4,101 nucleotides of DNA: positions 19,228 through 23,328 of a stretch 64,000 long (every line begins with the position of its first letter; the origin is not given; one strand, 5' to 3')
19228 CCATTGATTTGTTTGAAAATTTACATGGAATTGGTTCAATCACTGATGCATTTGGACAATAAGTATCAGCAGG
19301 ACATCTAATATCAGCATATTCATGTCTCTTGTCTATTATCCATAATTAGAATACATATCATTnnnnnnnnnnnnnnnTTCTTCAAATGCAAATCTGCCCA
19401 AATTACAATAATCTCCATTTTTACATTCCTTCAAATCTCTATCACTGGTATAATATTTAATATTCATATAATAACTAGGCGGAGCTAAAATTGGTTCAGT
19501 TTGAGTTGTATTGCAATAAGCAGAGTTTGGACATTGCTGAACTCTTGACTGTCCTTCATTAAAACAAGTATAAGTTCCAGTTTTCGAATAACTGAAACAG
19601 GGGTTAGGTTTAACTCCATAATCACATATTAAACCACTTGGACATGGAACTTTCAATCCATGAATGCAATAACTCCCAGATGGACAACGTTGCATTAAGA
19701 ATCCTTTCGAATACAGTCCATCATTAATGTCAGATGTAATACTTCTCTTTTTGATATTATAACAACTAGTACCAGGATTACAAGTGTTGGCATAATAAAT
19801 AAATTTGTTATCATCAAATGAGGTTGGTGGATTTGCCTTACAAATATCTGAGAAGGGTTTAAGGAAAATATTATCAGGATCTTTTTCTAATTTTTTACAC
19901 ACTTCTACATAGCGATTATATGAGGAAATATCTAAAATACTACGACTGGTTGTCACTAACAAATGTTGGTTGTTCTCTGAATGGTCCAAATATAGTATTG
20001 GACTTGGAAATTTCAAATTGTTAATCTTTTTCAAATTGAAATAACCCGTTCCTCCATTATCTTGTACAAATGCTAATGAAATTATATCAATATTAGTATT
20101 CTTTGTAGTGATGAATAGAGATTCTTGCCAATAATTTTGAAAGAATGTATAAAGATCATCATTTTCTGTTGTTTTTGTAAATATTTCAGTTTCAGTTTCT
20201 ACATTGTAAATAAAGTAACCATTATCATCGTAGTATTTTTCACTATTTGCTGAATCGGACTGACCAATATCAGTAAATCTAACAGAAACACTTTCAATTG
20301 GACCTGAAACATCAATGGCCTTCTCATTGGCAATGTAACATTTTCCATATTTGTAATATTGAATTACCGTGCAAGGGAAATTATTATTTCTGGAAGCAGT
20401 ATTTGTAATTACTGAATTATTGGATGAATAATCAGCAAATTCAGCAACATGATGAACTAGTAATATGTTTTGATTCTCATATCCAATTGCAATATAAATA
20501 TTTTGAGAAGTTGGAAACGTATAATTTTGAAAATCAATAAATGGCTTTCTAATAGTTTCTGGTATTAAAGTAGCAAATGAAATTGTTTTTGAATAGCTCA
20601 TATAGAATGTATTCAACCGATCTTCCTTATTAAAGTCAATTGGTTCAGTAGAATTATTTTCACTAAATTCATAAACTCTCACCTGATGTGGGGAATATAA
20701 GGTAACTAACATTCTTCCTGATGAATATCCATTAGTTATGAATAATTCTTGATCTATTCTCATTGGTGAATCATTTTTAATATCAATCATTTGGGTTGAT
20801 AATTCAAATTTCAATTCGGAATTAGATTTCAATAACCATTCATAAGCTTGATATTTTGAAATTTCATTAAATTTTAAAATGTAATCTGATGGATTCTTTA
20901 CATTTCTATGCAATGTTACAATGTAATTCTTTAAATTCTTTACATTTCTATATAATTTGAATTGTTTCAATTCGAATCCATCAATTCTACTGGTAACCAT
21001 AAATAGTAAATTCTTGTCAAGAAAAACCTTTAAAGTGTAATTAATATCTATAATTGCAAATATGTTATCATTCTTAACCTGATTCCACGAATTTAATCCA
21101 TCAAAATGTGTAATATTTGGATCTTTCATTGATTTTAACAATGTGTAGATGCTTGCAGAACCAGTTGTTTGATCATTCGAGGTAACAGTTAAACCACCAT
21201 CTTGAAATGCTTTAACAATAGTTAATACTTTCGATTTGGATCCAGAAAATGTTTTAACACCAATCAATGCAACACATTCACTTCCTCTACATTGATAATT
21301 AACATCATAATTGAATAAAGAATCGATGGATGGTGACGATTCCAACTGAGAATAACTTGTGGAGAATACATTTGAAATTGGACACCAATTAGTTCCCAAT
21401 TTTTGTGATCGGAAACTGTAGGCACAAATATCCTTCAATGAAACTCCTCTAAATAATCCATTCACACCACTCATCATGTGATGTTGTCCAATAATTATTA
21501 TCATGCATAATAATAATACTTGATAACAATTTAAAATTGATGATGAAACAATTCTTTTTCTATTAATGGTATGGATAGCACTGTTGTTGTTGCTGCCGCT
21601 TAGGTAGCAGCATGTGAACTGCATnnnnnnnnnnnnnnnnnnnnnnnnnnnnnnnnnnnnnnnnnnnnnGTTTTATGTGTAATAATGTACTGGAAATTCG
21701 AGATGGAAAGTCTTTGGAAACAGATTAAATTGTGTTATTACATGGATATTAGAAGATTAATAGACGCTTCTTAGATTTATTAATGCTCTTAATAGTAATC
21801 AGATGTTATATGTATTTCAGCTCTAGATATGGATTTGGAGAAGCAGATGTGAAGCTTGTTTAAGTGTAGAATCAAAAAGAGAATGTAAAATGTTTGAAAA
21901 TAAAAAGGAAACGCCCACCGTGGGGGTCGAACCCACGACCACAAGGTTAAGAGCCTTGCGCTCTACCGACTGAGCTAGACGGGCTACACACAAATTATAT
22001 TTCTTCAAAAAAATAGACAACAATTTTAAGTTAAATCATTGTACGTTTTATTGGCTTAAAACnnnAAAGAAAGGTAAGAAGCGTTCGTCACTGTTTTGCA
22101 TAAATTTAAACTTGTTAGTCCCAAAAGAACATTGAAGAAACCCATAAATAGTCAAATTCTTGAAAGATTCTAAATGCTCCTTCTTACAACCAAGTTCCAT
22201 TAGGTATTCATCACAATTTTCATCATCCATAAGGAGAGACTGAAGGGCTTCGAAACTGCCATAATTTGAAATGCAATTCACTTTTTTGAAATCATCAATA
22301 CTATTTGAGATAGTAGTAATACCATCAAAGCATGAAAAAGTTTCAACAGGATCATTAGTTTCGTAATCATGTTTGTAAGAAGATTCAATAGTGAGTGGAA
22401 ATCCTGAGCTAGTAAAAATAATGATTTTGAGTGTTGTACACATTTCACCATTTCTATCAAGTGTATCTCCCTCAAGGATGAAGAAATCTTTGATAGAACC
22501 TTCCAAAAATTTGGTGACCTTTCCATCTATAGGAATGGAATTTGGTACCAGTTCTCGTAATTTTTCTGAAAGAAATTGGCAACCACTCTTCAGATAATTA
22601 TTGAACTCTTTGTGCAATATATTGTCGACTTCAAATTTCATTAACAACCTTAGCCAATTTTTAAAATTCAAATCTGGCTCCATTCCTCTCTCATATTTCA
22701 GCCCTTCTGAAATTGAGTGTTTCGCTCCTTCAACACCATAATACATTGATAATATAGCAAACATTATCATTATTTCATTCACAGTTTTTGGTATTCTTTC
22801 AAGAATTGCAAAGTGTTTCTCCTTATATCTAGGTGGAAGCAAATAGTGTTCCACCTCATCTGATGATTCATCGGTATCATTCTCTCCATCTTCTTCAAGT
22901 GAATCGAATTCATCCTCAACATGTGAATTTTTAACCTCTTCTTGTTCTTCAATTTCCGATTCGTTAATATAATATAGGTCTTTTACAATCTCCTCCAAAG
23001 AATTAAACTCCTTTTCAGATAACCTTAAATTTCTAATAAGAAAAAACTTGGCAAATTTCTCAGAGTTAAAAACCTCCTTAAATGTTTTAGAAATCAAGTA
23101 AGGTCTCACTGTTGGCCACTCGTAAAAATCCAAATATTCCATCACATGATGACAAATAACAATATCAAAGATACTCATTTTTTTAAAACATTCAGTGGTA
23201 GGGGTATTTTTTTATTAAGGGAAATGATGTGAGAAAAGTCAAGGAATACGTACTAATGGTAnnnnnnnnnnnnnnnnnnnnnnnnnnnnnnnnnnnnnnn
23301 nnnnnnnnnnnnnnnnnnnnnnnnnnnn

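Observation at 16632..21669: ABCG half-transporter fused to a giant N-terminal ectodomain with CPxGxYC Cys-repeats and an extra TM helix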

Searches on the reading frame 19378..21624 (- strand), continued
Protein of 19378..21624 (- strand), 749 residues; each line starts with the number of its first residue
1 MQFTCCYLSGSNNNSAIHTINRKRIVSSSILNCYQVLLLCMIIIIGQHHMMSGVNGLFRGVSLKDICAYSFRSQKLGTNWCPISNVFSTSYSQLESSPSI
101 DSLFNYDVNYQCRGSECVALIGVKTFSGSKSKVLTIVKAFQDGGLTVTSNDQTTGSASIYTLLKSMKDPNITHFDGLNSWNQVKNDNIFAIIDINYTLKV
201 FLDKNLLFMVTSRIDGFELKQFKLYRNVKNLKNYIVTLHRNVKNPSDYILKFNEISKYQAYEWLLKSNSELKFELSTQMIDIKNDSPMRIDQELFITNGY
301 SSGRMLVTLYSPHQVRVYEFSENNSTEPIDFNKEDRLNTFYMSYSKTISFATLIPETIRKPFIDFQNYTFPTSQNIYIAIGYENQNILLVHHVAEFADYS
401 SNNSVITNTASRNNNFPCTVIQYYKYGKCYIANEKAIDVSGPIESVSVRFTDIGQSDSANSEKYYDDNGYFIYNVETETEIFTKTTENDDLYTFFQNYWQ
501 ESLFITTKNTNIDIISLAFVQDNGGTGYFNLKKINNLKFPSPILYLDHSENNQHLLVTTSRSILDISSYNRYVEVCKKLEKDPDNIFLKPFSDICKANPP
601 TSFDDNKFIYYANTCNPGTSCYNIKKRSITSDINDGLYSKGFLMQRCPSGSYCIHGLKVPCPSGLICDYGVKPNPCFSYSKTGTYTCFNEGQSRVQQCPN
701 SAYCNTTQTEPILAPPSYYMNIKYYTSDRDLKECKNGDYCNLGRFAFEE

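Call 87: list_cluster_members(proteins=[P0031, P0046, P0007, P0135, P0143, P0151, P0160, P0169, P0194, P0236])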
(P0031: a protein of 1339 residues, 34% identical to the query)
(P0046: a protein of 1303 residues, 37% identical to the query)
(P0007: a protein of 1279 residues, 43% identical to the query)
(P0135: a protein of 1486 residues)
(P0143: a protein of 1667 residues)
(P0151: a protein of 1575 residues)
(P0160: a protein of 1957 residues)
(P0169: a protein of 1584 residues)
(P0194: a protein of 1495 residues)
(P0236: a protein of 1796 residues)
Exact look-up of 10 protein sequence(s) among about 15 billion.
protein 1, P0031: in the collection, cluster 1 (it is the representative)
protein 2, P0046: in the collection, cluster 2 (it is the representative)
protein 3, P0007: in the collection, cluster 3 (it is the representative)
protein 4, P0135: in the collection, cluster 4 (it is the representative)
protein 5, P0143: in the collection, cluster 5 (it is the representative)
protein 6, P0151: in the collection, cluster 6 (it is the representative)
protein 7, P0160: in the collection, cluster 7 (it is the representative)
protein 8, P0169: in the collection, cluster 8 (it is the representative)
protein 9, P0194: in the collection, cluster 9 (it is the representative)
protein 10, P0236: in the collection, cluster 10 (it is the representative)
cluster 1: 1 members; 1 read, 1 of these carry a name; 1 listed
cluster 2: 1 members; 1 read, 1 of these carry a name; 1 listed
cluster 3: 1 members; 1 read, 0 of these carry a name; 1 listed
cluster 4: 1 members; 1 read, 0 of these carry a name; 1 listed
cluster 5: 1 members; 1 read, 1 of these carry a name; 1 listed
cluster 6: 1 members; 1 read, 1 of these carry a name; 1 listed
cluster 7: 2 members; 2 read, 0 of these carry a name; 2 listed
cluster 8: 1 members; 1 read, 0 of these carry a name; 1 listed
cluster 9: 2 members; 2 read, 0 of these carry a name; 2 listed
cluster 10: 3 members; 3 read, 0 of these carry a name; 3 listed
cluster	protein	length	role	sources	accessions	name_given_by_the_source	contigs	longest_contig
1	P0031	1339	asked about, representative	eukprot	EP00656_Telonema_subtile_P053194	TRINITY_DN7629_c0_g2_i2.p1 TRINITY_DN7629_c0_g2~~TRINITY_DN7629_c0_g2_i2.p1 ORF ...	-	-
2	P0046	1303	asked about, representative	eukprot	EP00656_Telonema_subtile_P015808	TRINITY_DN18314_c0_g1_i1.p1 TRINITY_DN18314_c0_g1~~TRINITY_DN18314_c0_g1_i1.p1 ORF ...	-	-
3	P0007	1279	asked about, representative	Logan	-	-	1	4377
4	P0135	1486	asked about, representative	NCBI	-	-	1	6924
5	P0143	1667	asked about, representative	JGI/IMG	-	ABC-type multidrug transport system ATPase subunit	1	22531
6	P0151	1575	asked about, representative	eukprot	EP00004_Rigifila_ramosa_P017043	TRINITY_DN4105_c0_g1_i1.p1 TRINITY_DN4105_c0_g1~~TRINITY_DN4105_c0_g1_i1.p1 ORF ...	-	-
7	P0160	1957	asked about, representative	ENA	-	-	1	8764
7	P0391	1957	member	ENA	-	-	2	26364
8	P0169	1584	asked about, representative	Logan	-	-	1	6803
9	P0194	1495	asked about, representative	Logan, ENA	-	-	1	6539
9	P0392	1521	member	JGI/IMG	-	-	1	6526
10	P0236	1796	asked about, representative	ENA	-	-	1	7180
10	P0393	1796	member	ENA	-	-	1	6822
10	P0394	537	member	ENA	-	-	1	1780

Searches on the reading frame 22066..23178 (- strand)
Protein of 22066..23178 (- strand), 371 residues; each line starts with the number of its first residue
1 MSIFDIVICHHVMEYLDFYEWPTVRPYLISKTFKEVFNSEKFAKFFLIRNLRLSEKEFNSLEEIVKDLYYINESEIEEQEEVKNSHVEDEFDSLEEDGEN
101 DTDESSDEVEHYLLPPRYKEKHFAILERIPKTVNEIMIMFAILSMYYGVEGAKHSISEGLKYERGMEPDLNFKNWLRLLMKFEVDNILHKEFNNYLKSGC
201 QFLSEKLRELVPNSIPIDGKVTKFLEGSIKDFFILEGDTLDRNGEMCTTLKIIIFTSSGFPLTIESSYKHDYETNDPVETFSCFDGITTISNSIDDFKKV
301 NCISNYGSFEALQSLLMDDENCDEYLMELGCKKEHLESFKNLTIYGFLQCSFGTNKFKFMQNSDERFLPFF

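Call 11: list_cluster_members(proteins=[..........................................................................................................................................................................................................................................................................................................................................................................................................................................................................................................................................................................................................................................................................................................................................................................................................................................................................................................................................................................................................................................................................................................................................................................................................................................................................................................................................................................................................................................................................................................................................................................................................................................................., window:22066-23178:-, window:15970-16482:+])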
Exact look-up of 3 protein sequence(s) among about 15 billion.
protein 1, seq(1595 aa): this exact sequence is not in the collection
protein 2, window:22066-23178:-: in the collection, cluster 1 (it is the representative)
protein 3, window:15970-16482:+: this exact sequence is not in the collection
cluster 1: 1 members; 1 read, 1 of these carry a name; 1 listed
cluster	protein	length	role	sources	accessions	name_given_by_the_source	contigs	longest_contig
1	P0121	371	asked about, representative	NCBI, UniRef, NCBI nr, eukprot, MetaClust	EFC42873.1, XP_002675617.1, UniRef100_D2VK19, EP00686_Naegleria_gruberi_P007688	predicted protein [Naegleria gruberi] | Predicted protein n=1 Tax=Naegleria gruberi TaxID=5762 RepID=D2VK19_NAEGR | uncharacterized protein NAEGRDRAFT_50191 [Naegleria gruberi]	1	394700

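Call 13: find_encoding_contigs(protein=P0121, flank=10000, max_places=3)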
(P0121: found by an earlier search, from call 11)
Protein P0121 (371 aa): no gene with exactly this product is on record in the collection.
